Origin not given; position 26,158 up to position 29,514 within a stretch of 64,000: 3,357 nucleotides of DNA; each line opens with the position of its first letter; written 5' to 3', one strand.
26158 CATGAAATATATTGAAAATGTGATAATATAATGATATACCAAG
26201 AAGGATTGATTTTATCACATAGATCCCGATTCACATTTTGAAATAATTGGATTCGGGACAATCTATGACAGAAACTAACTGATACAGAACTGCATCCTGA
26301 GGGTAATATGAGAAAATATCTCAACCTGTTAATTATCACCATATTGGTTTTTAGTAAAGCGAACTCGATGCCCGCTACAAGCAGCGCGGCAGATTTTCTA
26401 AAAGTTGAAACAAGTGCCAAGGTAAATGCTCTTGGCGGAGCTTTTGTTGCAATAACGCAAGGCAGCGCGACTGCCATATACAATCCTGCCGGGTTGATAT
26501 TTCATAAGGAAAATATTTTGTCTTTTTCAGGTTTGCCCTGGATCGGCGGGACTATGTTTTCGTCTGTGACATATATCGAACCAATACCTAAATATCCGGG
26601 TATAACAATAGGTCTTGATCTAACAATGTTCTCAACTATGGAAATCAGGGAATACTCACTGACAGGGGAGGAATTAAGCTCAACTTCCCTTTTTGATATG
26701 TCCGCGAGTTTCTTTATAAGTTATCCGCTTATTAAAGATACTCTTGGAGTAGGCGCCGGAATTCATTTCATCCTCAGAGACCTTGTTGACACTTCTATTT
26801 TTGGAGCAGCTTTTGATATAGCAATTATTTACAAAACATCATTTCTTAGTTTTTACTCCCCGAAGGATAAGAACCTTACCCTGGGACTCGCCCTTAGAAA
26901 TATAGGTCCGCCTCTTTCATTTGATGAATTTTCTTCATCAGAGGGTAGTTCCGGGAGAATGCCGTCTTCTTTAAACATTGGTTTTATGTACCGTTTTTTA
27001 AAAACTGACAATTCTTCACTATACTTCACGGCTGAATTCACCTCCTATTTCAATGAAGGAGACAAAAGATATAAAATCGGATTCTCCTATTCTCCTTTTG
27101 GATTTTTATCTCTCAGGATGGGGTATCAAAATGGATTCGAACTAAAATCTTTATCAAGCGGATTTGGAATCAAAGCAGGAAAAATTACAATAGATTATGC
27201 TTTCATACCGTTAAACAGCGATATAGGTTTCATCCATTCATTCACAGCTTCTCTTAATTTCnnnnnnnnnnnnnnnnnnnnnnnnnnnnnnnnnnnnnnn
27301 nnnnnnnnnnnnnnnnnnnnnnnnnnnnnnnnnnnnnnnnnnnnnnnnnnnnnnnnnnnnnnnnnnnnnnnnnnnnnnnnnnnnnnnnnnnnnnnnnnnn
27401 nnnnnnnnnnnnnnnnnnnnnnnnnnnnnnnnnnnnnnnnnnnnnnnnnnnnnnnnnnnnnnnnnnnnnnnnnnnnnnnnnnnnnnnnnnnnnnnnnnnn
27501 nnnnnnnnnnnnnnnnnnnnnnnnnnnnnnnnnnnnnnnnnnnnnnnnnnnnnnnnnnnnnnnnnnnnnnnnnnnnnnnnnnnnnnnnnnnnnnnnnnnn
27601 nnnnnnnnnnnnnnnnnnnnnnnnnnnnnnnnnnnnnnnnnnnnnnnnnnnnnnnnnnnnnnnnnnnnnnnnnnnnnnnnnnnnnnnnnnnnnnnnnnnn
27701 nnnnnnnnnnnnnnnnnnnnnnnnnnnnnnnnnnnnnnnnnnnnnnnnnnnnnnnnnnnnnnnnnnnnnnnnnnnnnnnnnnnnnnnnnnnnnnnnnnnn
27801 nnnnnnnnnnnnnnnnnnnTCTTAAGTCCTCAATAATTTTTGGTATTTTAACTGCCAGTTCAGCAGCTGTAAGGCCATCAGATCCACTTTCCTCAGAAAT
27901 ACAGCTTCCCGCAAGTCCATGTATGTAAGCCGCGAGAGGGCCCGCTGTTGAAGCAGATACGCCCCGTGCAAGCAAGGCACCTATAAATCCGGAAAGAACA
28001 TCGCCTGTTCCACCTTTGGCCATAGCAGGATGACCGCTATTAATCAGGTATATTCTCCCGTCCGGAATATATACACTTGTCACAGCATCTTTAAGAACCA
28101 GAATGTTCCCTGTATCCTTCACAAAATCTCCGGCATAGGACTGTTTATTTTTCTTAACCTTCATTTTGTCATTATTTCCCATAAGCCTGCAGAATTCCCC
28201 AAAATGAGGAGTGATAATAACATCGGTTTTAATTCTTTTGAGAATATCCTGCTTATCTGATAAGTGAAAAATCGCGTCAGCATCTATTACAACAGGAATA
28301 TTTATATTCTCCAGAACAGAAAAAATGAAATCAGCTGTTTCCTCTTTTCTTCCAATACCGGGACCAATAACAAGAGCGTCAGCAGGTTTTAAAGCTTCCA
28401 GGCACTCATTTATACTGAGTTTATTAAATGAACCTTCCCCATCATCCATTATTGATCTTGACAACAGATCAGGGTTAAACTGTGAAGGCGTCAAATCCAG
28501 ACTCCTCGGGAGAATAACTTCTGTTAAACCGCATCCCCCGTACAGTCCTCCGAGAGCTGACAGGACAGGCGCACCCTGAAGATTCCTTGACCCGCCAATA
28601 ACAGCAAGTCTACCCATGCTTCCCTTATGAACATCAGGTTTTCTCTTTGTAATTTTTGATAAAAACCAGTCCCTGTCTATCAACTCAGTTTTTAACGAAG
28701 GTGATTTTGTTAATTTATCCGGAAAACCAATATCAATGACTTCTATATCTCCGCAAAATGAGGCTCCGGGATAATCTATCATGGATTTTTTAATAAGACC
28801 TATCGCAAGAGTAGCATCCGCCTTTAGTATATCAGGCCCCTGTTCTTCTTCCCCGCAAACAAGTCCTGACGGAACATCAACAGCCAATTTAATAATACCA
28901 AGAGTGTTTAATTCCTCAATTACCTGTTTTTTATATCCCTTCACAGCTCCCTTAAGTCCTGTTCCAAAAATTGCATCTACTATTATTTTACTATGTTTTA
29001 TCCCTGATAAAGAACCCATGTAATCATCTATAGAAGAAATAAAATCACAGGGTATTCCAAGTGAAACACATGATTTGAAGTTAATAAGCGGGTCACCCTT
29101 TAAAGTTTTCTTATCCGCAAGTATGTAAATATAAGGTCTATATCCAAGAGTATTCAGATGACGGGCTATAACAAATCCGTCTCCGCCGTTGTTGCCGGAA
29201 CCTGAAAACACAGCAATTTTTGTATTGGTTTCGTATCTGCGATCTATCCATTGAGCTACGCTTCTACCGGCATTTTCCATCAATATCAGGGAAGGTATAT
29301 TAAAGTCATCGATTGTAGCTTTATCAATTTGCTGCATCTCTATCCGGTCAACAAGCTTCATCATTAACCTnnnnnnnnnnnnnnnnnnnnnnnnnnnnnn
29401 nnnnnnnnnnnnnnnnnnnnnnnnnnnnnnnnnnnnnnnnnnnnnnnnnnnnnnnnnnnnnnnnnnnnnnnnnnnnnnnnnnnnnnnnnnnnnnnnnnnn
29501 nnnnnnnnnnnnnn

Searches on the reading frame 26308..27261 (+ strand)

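Call 45: search_protein_families(library=pfam, proteins=[window:26308-27261:+], max_evalue=0.001)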
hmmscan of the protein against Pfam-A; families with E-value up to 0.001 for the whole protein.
window:26308-27261:+ (318 aa): 2 families
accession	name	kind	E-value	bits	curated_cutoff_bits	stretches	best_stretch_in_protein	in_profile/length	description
PF03687.19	UPF0164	-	1e-05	25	21.4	1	27-295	40-324/325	Uncharacterised protein family (UPF0164)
PF19572.5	PorV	-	0.00069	19.7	27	0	24-246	9-235/243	Type IX secretion system protein PorV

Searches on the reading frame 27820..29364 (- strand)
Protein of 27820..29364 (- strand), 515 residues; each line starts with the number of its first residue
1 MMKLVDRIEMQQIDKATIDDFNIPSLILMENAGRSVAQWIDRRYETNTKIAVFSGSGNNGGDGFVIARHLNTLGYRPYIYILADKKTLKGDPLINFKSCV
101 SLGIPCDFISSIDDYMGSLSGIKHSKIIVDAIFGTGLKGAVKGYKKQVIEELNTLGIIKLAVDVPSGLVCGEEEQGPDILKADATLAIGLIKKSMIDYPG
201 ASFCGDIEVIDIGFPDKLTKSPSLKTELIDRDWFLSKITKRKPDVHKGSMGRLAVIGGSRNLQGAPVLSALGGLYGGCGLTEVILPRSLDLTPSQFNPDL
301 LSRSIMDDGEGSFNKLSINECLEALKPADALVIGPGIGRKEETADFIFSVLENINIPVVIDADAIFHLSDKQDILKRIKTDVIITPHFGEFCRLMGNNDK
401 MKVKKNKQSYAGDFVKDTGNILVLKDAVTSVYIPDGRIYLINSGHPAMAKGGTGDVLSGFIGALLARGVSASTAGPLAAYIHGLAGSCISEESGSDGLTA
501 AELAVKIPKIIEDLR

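Call 45: search_protein_families(library=pfam, proteins=[window:27820-29364:-], max_evalue=0.001)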
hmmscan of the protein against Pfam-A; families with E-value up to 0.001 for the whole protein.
window:27820-29364:- (515 aa): 3 families
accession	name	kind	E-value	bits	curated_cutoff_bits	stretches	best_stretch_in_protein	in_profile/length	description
PF01256.23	Carb_kinase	-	9.4e-52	176.3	27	1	254-508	2-241/242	NAD(P)H-hydrate dehydratase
PF03853.21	YjeF_N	-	1.7e-37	129.4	24.9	1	26-193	2-168/169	YjeF-related protein N-terminus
PF08543.17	Phos_pyr_kin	-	0.00055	19.8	27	1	340-474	71-220/246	Phosphomethylpyrimidine kinase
